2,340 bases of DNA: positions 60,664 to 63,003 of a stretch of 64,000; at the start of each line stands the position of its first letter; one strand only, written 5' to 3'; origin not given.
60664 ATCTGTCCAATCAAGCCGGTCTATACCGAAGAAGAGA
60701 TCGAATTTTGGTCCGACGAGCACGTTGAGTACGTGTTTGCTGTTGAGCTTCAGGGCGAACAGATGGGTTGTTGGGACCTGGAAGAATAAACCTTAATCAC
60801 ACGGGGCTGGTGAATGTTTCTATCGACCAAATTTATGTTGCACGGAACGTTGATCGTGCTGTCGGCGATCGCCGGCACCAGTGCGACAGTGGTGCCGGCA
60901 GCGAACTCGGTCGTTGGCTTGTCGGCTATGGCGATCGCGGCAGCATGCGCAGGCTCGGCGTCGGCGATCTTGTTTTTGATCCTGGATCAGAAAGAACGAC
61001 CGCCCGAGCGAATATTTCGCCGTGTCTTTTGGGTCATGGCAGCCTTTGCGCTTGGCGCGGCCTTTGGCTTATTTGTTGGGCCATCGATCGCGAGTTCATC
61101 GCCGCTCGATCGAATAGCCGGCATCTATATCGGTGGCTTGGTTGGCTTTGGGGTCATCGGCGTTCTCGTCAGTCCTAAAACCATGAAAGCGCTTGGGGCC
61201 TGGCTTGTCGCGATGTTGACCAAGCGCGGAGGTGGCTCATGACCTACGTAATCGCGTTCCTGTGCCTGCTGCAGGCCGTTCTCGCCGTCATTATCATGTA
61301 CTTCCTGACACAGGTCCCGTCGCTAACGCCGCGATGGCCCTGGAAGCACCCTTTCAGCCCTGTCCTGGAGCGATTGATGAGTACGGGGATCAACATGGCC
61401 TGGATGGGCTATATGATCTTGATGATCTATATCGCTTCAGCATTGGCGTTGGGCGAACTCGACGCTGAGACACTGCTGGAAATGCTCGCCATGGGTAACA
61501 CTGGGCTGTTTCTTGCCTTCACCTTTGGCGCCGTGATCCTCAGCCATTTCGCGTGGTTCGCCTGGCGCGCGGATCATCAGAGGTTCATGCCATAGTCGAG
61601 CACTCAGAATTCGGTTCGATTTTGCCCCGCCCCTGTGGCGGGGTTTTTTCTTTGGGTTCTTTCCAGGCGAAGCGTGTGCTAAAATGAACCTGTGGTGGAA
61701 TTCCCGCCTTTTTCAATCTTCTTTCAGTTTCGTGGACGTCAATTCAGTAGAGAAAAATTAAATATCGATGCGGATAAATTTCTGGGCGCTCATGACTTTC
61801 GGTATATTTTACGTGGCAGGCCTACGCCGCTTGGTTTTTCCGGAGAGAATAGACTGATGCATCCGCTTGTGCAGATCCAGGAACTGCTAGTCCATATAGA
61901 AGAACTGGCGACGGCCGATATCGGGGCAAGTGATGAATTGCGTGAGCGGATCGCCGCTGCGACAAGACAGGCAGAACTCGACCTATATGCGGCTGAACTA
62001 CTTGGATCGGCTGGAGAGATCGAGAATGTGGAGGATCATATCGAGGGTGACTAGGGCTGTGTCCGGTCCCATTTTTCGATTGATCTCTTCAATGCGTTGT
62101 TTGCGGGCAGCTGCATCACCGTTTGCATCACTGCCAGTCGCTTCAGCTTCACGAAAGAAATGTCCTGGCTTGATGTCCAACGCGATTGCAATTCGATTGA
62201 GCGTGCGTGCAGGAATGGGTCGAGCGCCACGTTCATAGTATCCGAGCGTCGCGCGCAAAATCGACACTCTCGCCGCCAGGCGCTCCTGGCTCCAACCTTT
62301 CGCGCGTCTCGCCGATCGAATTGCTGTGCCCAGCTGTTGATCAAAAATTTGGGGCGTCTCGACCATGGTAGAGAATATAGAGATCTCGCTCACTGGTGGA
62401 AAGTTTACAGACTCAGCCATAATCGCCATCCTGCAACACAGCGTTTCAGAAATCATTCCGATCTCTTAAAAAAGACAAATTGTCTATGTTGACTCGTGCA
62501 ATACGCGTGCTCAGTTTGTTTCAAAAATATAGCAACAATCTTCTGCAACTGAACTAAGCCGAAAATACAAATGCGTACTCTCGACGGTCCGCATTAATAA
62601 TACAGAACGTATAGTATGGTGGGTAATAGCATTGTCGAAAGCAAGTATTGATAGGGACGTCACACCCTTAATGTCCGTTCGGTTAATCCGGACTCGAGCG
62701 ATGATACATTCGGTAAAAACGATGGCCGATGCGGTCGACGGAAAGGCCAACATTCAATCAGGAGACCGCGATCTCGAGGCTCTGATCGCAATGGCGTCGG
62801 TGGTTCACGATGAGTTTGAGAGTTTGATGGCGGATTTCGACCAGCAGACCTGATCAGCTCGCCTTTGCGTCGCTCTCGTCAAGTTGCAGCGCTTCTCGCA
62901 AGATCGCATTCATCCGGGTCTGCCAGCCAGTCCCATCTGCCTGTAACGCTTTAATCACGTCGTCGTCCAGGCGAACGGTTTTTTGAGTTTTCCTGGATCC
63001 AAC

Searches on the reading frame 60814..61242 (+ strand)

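Call 76: search_protein_families(library=pfam, proteins=[window:60814-61242:+], max_evalue=0.01)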
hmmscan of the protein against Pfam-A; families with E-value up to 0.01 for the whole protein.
window:60814-61242:+ (142 aa): 1 family
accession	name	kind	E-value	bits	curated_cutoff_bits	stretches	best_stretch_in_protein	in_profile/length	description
PF04346.18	EutH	-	0.0063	16.2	25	1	6-111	241-340/351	Ethanolamine utilisation protein, EutH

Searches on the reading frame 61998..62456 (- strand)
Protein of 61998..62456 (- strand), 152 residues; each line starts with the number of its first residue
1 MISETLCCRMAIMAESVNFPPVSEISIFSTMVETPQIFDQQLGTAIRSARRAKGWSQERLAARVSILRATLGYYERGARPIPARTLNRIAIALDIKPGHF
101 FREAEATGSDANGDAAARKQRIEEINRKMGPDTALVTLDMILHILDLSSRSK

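Call 8: search_protein_families(library=pfam, proteins=[window:61998-62456:-], max_evalue=0.1)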
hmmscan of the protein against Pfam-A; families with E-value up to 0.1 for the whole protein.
window:61998-62456:- (152 aa): 4 families
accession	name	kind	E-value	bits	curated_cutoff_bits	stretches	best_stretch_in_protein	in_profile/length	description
PF01381.28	HTH_3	-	3.3e-10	40.3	23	1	46-98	1-53/55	Helix-turn-helix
PF13560.12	HTH_31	-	5.9e-10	39.8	27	1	41-94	1-55/64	Helix-turn-helix domain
PF12844.13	HTH_19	-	6e-05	23.3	30.2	1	43-101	1-59/64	Helix-turn-helix domain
PF13443.12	HTH_26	-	9.4e-05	23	22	1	47-98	3-55/63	Cro/C1-type HTH DNA-binding domain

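Call 9: search_protein_families(library=phrogs, proteins=[window:61998-62456:-], max_evalue=0.1)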
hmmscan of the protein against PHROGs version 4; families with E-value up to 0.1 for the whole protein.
window:61998-62456:- (152 aa): 19 families
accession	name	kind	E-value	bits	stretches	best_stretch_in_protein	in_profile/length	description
phrog_2328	-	transcription regulation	1.6e-10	41.9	1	30-128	3-99/128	transcriptional repressor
phrog_2439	-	transcription regulation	3.8e-10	40.2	1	43-128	9-91/367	transcriptional regulator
phrog_3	-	transcription regulation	9.1e-10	39.9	1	35-122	82-167/430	transcriptional repressor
phrog_8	-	transcription regulation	1.1e-09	39.3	1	45-105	165-221/346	transcriptional regulator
phrog_4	-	transcription regulation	2.5e-08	34.3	1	38-110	133-201/400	transcriptional repressor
phrog_5823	-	transcription regulation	7.5e-08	32.9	1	40-112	5-78/404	transcriptional regulator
phrog_4583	-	transcription regulation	5.7e-06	27.3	1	40-107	9-76/81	transcriptional repressor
phrog_2967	-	transcription regulation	1.4e-05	25.8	1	41-129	10-90/225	transcriptional regulator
phrog_7241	-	transcription regulation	1.6e-05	25.9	1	44-99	64-119/122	transcriptional regulator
phrog_1373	-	transcription regulation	0.00039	21.4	1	42-108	64-130/166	transcriptional regulator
phrog_6288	-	unknown function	0.00067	20.3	1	28-115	16-103/322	-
phrog_955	-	DNA, RNA and nucleotide metabolism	0.0026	18.5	1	34-90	17-73/142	HTH DNA binding protein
phrog_38027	-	transcription regulation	0.0031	18.5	1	44-108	71-135/143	transcriptional repressor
phrog_2104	-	unknown function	0.0046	18.2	1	45-80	43-78/103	-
phrog_6962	-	unknown function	0.014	16.7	1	43-80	3-40/73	-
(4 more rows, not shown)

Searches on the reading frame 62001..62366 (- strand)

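Call 101: search_protein_families(library=padloc, proteins=[window:62001-62366:-], max_evalue=0.01)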
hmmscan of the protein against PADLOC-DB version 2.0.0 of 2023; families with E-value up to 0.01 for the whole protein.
window:62001-62366:- (122 aa): 18 families
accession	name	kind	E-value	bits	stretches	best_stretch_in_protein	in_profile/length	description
PDLC02926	HTH_VI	-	1.1e-08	33.2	1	12-86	2-75/92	-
PDLC03952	RmrA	-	1.6e-08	31.8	1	15-103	26-104/395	-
PDLC03664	Control_protein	-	3.4e-08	31.8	1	12-71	14-73/74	control protein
PDLC04142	capH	-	2.1e-07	29.9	1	11-89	6-79/103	capH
PDLC03665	Control_protein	-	6e-07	27.6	1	13-70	10-68/77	control protein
PDLC03949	RmrA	-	6.6e-07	26.5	1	16-76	7-67/363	-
PDLC03955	RmrA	-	7.6e-07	26.7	1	15-91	24-98/371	-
PDLC03947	RmrA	-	2.4e-06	24.6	1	11-78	11-78/383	-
PDLC03666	Control_protein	-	3.5e-06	25.4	1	11-75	6-70/77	control protein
PDLC04775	PDC-M69A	-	0.00038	18.9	1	10-77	6-73/113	-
PDLC03948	RmrA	-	0.00058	16.8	1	15-74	12-71/397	-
PDLC03956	RmrA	-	0.00098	16.3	1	6-76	7-74/399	-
PDLC03951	RmrA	-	0.0016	15.5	1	16-77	13-74/400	-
PDLC03954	RmrA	-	0.002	15.1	1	11-77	10-76/380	-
PDLC03671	Control_protein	-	0.0033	15.6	1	12-64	15-67/84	control protein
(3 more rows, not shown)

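Call 102: search_protein_families(library=ncbifam, proteins=[window:62001-62366:-], max_evalue=0.01)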
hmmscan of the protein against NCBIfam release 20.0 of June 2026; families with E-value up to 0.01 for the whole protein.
window:62001-62366:- (122 aa): 9 families
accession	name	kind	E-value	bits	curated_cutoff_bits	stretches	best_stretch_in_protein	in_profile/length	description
NF047948.1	male_kill_WMK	equivalog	3.1e-07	30.1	300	1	10-68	4-62/300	WO male-killing family protein Wmk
NF041951.1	phage_RstR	subfamily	1.2e-06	28.7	80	1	12-81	3-72/108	RstR family transcriptional repressor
NF007271.0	PRK09726.1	equivalog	7e-06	26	79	1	2-66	2-67/88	type II toxin-antitoxin system antitoxin HipB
TIGR03070.1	couple_hipB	subfamily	1.2e-05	25.2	71.65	1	11-63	2-54/58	type II toxin-antitoxin system Y4mF family antitoxin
TIGR00270.2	TIGR00270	equivalog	0.00016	21.5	110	1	13-48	77-112/159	multiprotein bridging factor aMBF1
NF006015.0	PRK08154.1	subfamily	0.00089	18.5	204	1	6-79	25-98/314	anaerobic benzoate catabolism transcriptional regulator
NF038139.1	Reg_Aceta_RamB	equivalog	0.001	17.8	700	1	12-74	3-65/465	acetate metabolism transcriptional regulator RamB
NF046032.1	TransRegSlrRBacil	equivalog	0.0046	17.1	250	1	12-72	2-63/149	HTH-type transcriptional regulator SlrR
TIGR03830.1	CxxCG_CxxCG_HTH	subfamily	0.0063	16.3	61.8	0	12-57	66-111/127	type II TA system antitoxin MqsA family protein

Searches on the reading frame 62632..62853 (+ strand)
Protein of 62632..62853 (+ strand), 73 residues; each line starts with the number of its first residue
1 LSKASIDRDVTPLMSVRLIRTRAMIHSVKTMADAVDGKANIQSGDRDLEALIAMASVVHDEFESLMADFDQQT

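Call 8: search_protein_families(library=pfam, proteins=[window:62632-62853:+], max_evalue=0.1)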
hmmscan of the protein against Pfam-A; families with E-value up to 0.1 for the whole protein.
window:62632-62853:+ (73 aa): 0 families

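Call 9: search_protein_families(library=phrogs, proteins=[window:62632-62853:+], max_evalue=0.1)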
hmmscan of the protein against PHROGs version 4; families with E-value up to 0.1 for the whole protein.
window:62632-62853:+ (73 aa): 0 families

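Call 18: find_homologous_proteins(query=window:62632-62853:+)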
Query window:62632-62853:+ (73 aa): 2 proteins with E <= 0.001 among 2 candidates.
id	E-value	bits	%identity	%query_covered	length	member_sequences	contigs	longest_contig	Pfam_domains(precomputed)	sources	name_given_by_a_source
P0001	1.1e-22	96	100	68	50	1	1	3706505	-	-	-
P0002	1.6e-13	68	84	59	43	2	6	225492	-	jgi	jgi:hypothetical protein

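Call 29: find_encoding_contigs(protein=P0002, flank=6000)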
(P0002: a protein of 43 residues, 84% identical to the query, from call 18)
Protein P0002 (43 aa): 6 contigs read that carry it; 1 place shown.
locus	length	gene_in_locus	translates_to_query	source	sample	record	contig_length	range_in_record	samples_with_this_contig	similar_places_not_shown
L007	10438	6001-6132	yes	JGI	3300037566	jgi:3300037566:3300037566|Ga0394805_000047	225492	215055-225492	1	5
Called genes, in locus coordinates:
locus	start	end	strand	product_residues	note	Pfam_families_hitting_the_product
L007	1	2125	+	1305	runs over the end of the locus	PF24801:FNIII-A_GpJ (weak)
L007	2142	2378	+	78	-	-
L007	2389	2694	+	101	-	-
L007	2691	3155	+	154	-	PF08291:Peptidase_M15_3, PF05951:Peptidase_M15_2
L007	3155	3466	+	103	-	PF20137:BubE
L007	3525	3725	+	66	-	-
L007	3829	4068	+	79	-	-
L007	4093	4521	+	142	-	-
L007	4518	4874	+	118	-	-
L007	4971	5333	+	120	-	-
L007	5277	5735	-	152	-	PF13560:HTH_31, PF01381:HTH_3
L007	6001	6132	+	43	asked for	-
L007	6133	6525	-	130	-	PF14384:BrnA_antitoxin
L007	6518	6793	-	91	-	PF04365:BrnT_toxin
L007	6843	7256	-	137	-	-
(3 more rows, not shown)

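Call 101: search_protein_families(library=padloc, proteins=[window:62632-62850:+], max_evalue=0.01)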
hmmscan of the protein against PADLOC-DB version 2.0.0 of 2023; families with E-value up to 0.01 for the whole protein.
window:62632-62850:+ (73 aa): 0 families

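Call 102: search_protein_families(library=ncbifam, proteins=[window:62632-62850:+], max_evalue=0.01)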
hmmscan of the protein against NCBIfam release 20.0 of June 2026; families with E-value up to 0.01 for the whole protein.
window:62632-62850:+ (73 aa): 0 families
